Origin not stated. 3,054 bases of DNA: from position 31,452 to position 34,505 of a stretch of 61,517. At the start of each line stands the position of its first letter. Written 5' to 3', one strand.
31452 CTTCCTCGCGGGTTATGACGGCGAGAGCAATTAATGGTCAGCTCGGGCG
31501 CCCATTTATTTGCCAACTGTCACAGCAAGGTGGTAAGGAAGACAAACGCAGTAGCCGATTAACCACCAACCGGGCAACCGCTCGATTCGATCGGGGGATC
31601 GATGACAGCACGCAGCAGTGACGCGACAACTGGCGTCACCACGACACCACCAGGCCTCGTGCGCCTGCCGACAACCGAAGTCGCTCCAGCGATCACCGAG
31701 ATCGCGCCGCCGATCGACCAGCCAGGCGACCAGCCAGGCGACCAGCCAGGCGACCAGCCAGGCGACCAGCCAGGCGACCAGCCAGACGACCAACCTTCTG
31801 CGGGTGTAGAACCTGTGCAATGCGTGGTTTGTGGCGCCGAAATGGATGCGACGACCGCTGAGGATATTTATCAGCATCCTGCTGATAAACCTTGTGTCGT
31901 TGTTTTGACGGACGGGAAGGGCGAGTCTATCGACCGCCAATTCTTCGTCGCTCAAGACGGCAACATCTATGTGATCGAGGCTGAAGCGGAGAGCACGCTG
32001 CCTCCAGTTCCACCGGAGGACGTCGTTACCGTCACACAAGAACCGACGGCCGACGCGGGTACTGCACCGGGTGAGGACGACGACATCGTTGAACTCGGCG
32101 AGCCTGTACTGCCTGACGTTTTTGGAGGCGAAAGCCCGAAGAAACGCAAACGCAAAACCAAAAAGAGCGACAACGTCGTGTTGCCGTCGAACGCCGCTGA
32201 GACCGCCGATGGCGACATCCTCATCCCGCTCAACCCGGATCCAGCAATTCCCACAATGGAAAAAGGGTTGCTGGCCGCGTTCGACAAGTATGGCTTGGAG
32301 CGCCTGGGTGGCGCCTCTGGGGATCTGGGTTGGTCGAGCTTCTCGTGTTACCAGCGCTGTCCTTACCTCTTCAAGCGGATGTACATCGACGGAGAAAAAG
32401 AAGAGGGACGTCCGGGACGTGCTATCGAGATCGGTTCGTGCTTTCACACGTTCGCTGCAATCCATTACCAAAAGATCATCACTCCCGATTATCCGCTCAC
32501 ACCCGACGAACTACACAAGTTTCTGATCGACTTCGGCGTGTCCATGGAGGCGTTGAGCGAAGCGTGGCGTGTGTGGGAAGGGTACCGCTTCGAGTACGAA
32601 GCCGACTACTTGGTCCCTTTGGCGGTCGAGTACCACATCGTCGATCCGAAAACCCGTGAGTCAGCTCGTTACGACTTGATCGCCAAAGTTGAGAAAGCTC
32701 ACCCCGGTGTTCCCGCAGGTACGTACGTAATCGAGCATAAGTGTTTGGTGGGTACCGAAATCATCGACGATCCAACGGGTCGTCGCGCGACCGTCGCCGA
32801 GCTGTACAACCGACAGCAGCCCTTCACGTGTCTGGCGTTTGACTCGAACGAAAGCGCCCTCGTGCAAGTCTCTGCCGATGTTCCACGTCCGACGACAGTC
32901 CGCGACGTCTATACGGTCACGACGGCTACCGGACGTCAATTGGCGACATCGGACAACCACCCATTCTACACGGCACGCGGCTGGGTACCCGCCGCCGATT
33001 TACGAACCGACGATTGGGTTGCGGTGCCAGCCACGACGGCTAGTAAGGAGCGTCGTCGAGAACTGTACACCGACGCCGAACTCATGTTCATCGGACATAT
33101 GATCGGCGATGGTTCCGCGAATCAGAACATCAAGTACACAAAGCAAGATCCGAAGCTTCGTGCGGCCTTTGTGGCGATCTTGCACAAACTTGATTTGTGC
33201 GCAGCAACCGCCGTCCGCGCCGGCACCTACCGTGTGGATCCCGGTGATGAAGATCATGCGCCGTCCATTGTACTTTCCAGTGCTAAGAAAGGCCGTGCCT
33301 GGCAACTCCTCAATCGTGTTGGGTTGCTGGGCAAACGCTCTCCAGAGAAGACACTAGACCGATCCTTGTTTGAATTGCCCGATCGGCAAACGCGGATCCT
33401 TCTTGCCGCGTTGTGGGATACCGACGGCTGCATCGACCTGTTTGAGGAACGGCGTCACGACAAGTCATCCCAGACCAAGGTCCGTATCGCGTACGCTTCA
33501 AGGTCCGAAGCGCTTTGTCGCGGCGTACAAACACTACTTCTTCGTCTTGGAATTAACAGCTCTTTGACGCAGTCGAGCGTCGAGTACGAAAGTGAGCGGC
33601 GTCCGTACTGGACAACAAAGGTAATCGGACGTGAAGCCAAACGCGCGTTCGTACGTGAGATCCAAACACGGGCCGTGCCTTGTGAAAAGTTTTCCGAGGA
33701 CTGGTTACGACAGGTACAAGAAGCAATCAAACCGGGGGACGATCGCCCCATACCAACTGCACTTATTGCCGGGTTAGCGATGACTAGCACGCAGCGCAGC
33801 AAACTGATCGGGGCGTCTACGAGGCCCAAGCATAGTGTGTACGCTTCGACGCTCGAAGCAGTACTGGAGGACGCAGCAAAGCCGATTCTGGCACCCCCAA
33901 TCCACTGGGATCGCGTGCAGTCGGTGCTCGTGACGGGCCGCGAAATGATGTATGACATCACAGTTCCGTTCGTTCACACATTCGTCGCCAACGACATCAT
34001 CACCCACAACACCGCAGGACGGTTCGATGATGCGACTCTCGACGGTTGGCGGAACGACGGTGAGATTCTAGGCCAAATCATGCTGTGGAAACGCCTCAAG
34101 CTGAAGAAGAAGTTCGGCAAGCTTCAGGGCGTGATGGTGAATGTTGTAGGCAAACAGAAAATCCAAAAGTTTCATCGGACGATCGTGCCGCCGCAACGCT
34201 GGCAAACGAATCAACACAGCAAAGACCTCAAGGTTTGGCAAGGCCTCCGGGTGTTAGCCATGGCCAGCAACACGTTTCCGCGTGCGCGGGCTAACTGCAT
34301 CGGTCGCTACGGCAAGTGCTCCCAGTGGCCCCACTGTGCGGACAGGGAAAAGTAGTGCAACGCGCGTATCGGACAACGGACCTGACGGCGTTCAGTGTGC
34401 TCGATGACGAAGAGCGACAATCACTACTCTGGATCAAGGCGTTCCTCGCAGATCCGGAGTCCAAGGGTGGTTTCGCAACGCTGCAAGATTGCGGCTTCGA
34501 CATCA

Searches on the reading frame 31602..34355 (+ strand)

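Call 6: search_protein_families(library=pfam, proteins=[window:31602-34355:+], max_evalue=0.01)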
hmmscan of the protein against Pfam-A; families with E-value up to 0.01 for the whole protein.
window:31602-34355:+ (917 aa): 4 families
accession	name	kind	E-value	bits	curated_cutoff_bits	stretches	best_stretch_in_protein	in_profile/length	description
PF14528.11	LAGLIDADG_3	-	1e-14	55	22.5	1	598-687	4-81/82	LAGLIDADG-like domain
PF14890.11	Intein_splicing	-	1.6e-14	54.4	35.8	1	395-803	9-155/155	Intein splicing domain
PF12705.13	PDDEXK_1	-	0.00058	20.3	22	1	245-308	5-57/247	PD-(D/E)XK nuclease superfamily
PF04886.17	PT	-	0.0044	17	26.2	1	37-67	6-36/36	PT disordered repeat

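Call 7: search_protein_families(library=phrogs, proteins=[window:31602-34355:+], max_evalue=0.001)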
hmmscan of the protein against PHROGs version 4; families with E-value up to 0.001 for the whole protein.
window:31602-34355:+ (917 aa): 1 family
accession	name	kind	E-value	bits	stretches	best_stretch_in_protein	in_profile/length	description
phrog_69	-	DNA, RNA and nucleotide metabolism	0.00055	20.1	1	242-334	90-163/501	exonuclease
